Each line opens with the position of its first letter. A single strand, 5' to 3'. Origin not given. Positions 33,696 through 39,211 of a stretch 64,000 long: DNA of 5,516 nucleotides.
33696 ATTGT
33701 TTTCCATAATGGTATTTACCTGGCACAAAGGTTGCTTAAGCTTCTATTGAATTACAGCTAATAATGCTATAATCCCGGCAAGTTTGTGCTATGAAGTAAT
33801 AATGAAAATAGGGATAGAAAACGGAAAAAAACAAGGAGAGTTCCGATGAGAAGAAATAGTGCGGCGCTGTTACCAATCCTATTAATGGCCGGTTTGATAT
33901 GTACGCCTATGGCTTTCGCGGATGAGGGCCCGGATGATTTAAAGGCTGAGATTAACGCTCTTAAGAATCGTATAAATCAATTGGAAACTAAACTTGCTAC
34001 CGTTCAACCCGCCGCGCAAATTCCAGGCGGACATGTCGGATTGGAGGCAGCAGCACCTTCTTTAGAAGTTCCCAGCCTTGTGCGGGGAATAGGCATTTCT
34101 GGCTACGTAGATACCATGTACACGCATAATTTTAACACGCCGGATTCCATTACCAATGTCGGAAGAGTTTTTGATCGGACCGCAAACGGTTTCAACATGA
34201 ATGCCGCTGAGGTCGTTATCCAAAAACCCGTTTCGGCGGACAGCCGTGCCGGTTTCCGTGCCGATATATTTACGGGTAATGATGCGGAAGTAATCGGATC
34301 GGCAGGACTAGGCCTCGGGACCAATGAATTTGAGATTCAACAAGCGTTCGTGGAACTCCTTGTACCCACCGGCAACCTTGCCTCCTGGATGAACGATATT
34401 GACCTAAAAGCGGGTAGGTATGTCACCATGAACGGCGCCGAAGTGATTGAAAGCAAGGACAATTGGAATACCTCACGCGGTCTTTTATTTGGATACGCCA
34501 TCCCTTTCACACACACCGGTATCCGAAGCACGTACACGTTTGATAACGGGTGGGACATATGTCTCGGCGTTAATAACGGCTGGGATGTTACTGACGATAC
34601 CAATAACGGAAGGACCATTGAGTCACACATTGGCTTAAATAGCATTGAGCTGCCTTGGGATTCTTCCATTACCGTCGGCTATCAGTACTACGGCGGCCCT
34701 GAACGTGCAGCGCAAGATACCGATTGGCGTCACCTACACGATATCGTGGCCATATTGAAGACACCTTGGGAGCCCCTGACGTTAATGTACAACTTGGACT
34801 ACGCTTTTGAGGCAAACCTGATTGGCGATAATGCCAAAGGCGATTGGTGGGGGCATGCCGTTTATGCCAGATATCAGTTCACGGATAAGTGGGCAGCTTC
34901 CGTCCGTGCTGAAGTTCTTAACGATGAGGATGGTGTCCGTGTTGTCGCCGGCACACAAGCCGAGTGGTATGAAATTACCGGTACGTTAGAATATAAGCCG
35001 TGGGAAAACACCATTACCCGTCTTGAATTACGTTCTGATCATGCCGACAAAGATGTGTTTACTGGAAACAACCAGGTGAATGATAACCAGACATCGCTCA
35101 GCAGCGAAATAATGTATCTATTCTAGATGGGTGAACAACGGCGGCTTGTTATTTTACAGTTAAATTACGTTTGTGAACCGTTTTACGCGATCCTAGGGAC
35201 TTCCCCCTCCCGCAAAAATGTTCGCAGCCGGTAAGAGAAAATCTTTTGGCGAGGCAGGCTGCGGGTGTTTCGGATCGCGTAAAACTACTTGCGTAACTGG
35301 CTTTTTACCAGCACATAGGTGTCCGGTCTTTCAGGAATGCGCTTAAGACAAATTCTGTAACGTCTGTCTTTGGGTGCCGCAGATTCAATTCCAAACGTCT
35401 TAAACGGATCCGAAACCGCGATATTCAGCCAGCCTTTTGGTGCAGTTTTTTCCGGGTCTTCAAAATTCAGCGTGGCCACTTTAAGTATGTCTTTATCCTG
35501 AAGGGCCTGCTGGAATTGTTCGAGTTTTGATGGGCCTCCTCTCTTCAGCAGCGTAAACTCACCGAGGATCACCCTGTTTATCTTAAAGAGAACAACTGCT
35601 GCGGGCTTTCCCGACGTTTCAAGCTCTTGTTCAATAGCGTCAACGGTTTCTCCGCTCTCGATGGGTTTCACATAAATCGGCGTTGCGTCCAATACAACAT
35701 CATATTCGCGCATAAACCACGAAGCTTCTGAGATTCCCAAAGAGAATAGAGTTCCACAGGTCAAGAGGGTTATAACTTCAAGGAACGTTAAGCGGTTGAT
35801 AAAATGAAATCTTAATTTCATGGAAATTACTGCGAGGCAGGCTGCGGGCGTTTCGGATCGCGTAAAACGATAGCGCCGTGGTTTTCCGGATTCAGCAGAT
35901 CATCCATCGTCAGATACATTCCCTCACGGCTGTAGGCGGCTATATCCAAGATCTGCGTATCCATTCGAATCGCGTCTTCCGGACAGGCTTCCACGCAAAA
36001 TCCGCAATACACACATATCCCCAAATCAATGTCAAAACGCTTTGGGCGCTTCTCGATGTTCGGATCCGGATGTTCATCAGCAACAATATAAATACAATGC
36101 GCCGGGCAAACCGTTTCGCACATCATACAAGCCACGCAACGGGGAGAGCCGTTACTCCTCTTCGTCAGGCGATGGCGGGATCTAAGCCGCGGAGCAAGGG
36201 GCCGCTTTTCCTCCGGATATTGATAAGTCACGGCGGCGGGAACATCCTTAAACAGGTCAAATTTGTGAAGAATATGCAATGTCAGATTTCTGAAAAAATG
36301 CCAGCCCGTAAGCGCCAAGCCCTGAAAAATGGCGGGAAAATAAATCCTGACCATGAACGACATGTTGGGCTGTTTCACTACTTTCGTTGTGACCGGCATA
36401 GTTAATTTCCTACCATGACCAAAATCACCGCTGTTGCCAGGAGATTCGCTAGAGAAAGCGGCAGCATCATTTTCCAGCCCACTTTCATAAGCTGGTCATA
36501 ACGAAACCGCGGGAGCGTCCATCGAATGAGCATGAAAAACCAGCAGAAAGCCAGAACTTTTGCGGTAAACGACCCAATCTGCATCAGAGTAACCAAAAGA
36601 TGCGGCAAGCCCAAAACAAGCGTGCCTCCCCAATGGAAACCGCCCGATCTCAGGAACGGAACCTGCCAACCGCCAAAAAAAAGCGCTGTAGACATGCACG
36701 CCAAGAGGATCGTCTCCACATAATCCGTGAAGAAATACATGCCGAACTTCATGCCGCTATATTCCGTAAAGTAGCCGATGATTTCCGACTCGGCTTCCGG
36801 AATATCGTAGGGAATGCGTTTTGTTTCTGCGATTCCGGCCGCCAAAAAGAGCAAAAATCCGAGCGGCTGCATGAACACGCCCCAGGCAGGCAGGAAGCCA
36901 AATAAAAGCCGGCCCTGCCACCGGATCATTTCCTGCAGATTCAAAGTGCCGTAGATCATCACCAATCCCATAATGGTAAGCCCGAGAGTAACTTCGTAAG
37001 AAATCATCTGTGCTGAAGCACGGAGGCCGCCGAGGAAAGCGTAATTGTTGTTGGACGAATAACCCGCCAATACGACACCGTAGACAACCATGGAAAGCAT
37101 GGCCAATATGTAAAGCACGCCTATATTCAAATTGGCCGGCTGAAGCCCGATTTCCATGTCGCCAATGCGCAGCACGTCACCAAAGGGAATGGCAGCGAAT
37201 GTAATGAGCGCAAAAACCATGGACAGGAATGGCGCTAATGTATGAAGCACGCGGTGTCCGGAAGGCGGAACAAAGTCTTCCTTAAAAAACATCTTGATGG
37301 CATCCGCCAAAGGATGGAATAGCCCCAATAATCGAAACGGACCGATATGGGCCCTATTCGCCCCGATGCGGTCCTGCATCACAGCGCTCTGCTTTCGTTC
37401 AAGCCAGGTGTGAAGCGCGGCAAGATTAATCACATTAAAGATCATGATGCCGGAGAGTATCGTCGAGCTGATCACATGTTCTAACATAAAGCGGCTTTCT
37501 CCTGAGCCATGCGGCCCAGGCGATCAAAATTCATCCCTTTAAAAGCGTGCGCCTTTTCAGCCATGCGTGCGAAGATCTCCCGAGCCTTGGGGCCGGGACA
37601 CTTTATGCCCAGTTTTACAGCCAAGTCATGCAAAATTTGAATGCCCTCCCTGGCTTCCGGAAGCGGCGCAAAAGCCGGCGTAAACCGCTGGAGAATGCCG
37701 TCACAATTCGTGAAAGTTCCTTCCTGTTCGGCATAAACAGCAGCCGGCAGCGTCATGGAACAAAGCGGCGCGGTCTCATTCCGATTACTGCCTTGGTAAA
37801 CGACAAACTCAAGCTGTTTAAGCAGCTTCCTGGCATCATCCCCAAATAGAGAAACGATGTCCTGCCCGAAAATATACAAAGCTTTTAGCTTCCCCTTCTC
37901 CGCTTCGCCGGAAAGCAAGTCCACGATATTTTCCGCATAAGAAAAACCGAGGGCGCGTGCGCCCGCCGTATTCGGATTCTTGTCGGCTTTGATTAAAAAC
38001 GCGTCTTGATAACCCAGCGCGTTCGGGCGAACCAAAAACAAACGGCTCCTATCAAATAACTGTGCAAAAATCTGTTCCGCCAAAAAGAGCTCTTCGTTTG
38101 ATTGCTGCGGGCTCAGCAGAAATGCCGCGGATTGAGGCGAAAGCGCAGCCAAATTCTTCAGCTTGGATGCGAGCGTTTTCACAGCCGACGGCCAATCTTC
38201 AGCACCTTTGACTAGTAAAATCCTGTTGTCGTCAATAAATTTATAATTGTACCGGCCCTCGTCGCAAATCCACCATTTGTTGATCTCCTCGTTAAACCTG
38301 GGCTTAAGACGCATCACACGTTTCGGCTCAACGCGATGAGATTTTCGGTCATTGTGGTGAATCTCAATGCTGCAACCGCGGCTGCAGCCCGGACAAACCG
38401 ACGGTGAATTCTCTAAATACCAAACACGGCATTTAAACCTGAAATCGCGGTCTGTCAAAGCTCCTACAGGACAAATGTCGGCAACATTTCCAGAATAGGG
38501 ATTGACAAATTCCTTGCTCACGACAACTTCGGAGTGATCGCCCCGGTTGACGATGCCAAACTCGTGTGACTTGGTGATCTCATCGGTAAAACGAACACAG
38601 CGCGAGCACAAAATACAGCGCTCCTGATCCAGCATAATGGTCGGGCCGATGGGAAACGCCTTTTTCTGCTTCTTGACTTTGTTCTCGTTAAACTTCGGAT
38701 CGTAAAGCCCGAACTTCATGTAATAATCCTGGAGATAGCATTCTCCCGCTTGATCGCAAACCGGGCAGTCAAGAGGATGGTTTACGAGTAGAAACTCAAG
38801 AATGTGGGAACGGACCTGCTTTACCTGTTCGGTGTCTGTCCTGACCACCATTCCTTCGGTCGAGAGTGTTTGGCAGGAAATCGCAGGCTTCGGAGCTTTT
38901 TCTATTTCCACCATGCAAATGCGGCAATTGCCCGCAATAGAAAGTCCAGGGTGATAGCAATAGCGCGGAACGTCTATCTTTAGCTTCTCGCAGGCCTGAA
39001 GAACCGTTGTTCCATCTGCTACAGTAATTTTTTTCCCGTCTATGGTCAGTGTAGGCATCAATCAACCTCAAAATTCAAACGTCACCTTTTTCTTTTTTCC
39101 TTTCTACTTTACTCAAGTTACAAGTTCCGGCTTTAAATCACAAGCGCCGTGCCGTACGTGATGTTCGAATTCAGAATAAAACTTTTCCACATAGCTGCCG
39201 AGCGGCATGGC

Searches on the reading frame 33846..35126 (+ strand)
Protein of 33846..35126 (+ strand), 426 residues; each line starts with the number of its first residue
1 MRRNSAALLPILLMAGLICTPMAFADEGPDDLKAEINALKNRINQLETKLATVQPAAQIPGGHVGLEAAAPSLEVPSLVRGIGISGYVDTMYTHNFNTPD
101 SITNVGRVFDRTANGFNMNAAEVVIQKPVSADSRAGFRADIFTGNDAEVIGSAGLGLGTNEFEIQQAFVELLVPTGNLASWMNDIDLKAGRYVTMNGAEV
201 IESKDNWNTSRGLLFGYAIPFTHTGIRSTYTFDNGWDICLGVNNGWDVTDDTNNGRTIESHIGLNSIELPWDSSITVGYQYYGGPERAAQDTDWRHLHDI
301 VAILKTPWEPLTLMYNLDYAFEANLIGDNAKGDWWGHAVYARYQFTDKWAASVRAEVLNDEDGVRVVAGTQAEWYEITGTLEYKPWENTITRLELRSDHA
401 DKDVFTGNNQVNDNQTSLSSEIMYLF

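Call 5: search_protein_families(library=ncbifam, proteins=[window:33846-35126:+])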
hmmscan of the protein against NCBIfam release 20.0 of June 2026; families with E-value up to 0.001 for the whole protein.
window:33846-35126:+ (426 aa): 0 families

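Call 31: search_protein_families(library=pfam, max_evalue=0.00001, proteins=[window:33846-35126:+])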
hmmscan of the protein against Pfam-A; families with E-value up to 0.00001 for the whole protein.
window:33846-35126:+ (426 aa): 1 family
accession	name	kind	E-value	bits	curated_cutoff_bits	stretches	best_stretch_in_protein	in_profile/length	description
PF07642.17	BBP2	-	2.8e-74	250.8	26.2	1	82-426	2-339/339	Putative beta-barrel porin-2, OmpL-like. bbp2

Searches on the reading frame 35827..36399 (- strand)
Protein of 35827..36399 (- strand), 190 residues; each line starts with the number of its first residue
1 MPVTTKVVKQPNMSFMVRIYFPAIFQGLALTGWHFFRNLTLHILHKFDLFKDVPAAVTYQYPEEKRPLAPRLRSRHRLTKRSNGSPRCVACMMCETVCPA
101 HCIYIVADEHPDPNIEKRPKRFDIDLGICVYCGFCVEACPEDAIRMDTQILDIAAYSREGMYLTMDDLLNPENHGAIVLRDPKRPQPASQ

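Call 7: search_protein_families(library=ncbifam, max_evalue=1e-10, proteins=[window:35827-36399:-])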
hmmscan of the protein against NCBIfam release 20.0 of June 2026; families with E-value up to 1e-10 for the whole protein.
window:35827-36399:- (190 aa): 18 families
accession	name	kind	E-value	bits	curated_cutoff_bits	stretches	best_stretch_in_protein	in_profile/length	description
TIGR01971.1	NuoI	subfamily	5.4e-34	116.4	113.05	1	55-167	12-120/121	NADH-quinone oxidoreductase, chain I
NF004538.0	PRK05888.1-4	equivalog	1.4e-33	115.8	135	1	56-170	31-142/162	NADH-quinone oxidoreductase subunit NuoI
NF004539.0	PRK05888.1-5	equivalog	8.3e-32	110.1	225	1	55-170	30-142/162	NADH-quinone oxidoreductase subunit NuoI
NF004536.0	PRK05888.1-1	equivalog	1.3e-28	99.5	212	1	56-169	28-138/180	NADH-quinone oxidoreductase subunit NuoI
NF004537.0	PRK05888.1-3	equivalog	1.7e-28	99.6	163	1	56-182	38-167/204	NADH-quinone oxidoreductase subunit NuoI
NF004542.0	PRK05888.2-3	equivalog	7.6e-24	84.3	248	1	56-172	52-165/203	NADH-quinone oxidoreductase subunit NuoI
NF004544.0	PRK05888.2-6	equivalog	1.6e-23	83.5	457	1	34-152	33-144/220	NADH-quinone oxidoreductase subunit NuoI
NF004540.0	PRK05888.2-1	equivalog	1.4e-22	79.7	215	1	55-168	18-126/139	NADH-quinone oxidoreductase subunit NuoI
NF004541.0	PRK05888.2-2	equivalog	2e-17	63.5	217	1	54-167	34-133/168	NADH-quinone oxidoreductase subunit NuoI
NF040612.1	F420_dehyd_FpoI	exception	4.1e-16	59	180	1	55-167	16-123/135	F420H2 dehydrogenase subunit FpoI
NF004545.0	PRK05888.3-1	equivalog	1.3e-15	57.4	229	1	49-161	37-138/154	NADH-quinone oxidoreductase subunit NuoI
TIGR00403.1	ndhI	equivalog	2.5e-15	56.5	302.35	1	56-160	37-134/183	NAD(P)H-quinone oxidoreductase subunit I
NF004543.0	PRK05888.2-5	equivalog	2.7e-14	53.2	243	1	56-149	34-120/217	NADH-quinone oxidoreductase subunit NuoI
NF006221.0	PRK08348.1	subfamily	3.1e-14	52.8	124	1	57-157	19-104/136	NADH-plastoquinone oxidoreductase subunit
NF010590.0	PRK13984.1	equivalog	6.2e-14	51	946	1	56-174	25-138/611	putative oxidoreductase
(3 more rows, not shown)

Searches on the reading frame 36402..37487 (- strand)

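Call 7: search_protein_families(library=ncbifam, max_evalue=1e-10, proteins=[window:36402-37487:-])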
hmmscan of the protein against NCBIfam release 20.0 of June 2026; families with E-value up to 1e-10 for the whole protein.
window:36402-37487:- (361 aa): 7 families
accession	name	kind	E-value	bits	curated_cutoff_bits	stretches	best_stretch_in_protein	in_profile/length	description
NF004741.0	PRK06076.1-2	equivalog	3.6e-88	296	305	1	14-358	27-335/337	NADH-quinone oxidoreductase subunit NuoH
NF004743.0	PRK06076.1-4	equivalog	1.4e-87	294.4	494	1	13-357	20-343/433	NADH-quinone oxidoreductase subunit NuoH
NF004740.0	PRK06076.1-1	equivalog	1.9e-86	290.5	399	1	9-358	15-322/325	NADH-quinone oxidoreductase subunit NuoH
NF004745.0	PRK06076.1-6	equivalog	1.2e-82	277.9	450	1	13-359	20-336/341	NADH-quinone oxidoreductase subunit NuoH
NF040610.1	F420_dehyd_FpoH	exception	8.4e-81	271.9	475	1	8-356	12-335/339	F420H2 dehydrogenase subunit FpoH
NF004744.0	PRK06076.1-5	equivalog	2.8e-80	270.2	542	1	15-356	37-363/372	NADH-quinone oxidoreductase subunit NuoH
NF004742.0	PRK06076.1-3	equivalog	4.7e-70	236.5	531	1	15-357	31-349/356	NADH-quinone oxidoreductase subunit NuoH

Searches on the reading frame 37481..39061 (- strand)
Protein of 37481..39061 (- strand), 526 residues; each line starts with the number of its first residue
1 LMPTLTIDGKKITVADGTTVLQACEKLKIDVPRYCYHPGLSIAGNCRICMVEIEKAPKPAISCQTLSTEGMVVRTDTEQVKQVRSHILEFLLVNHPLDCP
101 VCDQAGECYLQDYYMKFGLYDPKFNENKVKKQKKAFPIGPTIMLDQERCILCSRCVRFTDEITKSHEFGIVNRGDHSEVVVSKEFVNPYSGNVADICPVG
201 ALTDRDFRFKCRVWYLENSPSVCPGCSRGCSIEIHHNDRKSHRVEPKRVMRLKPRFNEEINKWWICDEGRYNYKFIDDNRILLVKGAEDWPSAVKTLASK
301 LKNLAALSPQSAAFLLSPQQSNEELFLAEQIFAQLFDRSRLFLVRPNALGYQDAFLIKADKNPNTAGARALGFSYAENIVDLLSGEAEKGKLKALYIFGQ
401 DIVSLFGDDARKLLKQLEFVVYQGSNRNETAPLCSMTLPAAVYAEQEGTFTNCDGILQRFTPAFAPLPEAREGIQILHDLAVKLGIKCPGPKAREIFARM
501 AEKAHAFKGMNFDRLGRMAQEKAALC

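Call 7: search_protein_families(library=ncbifam, max_evalue=1e-10, proteins=[window:37481-39061:-])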
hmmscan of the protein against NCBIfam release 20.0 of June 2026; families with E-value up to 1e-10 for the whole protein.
window:37481-39061:- (526 aa): 8 families
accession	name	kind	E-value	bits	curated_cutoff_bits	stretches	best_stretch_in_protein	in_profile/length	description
TIGR01973.1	NuoG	equivalog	8.7e-128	427.7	470.05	2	5-335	1-329/606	NADH-quinone oxidoreductase subunit NuoG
NF005895.0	PRK07860.1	equivalog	2.1e-91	307.2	802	1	4-279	19-289/811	NADH-quinone oxidoreductase subunit G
NF006305.0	PRK08493.1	equivalog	1.1e-51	176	591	2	4-178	3-172/819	NADH-quinone oxidoreductase subunit G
NF040763.1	FeFe_hydrog_A6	exception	3e-48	164.6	765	1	4-206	2-209/571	NADH-dependent [FeFe] hydrogenase, group A6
NF005745.0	PRK07569.1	equivalog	5.1e-45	153.7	333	1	3-205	4-210/238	bidirectional hydrogenase complex protein HoxU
TIGR01591.1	Fdh-alpha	equivalog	2.9e-32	111.6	666.25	1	386-520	378-514/672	formate dehydrogenase subunit alpha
NF040762.1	Hydr_FeFe_Clost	exception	3.2e-26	92.1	900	1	4-206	2-208/572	ferredoxin hydrogenase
NF009454.0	PRK12814.1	equivalog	1.5e-23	83.1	916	1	4-100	5-101/657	putative NADPH-dependent glutamate synthase small subunit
